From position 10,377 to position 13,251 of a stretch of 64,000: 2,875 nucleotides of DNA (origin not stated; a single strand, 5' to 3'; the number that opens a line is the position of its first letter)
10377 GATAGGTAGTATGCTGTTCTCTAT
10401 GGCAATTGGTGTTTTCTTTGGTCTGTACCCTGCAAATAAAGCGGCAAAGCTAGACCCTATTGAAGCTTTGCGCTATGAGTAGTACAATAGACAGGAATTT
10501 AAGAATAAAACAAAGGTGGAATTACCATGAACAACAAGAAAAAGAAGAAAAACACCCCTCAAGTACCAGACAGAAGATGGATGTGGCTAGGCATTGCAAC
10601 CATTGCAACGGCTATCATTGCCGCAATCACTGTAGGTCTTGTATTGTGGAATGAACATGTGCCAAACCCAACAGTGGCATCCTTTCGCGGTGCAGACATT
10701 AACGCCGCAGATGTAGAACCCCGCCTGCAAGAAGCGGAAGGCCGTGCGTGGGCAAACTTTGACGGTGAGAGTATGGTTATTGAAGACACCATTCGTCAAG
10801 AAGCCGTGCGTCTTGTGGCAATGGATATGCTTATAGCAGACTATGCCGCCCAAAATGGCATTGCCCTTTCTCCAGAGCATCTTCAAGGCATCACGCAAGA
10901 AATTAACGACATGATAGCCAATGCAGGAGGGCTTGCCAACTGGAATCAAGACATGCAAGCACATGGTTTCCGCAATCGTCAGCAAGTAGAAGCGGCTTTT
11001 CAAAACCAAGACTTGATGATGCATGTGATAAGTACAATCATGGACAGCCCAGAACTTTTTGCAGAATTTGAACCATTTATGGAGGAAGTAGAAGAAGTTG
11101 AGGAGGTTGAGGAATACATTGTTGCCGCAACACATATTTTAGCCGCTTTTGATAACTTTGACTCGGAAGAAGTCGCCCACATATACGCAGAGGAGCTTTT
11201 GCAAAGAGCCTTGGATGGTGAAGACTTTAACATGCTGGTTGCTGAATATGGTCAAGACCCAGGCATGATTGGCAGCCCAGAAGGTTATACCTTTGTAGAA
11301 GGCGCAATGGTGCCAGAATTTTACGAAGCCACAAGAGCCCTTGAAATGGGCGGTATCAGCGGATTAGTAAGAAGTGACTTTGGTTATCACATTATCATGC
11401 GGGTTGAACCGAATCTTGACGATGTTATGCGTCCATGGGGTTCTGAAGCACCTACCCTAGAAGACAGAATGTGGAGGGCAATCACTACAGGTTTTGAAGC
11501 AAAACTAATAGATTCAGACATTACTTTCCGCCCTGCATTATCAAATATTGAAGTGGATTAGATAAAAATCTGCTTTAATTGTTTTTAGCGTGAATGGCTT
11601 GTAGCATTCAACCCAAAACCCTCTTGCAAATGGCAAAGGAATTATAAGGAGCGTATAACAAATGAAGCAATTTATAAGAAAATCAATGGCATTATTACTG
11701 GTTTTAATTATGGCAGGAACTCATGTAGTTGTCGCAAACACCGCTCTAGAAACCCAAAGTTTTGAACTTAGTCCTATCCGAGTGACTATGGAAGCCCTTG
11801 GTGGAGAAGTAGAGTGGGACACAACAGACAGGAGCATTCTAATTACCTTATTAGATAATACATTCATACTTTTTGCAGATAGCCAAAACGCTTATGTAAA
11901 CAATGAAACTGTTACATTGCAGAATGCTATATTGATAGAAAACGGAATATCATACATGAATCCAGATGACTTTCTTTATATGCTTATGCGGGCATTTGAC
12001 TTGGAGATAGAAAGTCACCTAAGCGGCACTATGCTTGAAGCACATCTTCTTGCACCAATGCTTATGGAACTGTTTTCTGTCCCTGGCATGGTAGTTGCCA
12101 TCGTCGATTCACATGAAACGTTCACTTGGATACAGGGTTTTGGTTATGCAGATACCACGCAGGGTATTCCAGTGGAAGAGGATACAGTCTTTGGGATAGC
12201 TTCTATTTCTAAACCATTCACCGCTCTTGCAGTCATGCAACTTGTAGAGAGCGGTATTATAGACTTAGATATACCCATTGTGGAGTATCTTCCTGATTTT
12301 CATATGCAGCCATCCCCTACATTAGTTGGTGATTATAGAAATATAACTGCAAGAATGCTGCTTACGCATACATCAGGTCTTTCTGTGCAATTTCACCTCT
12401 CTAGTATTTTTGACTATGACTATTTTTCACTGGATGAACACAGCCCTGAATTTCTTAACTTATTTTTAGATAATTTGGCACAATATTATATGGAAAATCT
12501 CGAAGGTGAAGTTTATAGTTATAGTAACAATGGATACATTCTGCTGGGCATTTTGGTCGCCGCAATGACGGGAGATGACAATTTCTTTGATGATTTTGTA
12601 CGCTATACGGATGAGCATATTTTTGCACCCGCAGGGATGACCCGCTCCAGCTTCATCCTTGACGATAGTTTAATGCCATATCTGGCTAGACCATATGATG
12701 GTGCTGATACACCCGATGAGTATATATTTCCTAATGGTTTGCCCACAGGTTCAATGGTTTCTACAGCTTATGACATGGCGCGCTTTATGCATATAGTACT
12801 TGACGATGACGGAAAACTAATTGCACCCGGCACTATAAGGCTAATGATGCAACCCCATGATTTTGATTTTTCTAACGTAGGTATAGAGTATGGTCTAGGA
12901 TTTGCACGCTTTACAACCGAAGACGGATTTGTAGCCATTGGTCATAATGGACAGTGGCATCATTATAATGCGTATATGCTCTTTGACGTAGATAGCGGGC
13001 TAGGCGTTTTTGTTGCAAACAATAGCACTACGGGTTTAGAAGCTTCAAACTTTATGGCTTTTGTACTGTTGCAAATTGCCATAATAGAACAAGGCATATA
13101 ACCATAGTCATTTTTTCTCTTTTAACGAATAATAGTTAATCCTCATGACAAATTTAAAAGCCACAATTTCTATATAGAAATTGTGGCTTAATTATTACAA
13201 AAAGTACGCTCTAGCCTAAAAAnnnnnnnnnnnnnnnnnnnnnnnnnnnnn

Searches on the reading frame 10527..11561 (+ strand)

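Call 11: search_protein_families(library=pfam, proteins=[window:10527-11561:+], max_evalue=0.001)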
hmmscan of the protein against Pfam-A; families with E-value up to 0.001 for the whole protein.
window:10527-11561:+ (344 aa): 3 families
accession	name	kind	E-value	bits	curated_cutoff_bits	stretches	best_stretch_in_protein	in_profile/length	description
PF13616.12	Rotamase_3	-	1e-13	52.3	22.5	1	194-291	12-111/116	PPIC-type PPIASE domain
PF00639.27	Rotamase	-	6.3e-11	43.6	21.7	1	203-292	1-95/97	PPIC-type PPIASE domain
PF13624.11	SurA_N_3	-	0.00052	20.3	27.2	0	26-129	13-123/162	SurA-like N-terminal domain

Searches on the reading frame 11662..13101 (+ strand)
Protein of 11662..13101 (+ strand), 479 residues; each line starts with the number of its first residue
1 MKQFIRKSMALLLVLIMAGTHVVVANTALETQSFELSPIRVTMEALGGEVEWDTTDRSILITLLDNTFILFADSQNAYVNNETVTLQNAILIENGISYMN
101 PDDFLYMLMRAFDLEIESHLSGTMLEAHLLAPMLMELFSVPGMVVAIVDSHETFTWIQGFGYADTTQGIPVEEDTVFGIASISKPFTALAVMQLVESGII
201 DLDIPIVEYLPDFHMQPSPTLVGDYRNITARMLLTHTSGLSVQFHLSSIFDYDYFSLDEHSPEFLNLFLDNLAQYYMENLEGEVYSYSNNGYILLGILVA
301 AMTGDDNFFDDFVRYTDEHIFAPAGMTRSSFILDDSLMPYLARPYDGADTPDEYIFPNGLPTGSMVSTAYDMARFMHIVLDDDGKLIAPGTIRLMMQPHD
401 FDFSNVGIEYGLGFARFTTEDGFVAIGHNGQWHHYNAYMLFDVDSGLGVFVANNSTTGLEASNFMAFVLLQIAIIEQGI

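Call 11: search_protein_families(library=pfam, proteins=[window:11662-13101:+], max_evalue=0.001)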
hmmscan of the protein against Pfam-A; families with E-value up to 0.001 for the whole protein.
window:11662-13101:+ (479 aa): 2 families
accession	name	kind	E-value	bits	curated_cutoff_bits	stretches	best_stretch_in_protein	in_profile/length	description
PF00144.29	Beta-lactamase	-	3.3e-58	197.9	27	1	140-461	14-316/329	Beta-lactamase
PF07833.16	Cu_amine_oxidN1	-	2.5e-12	47.1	24.2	1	36-99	21-84/108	Copper amine oxidase N-terminal domain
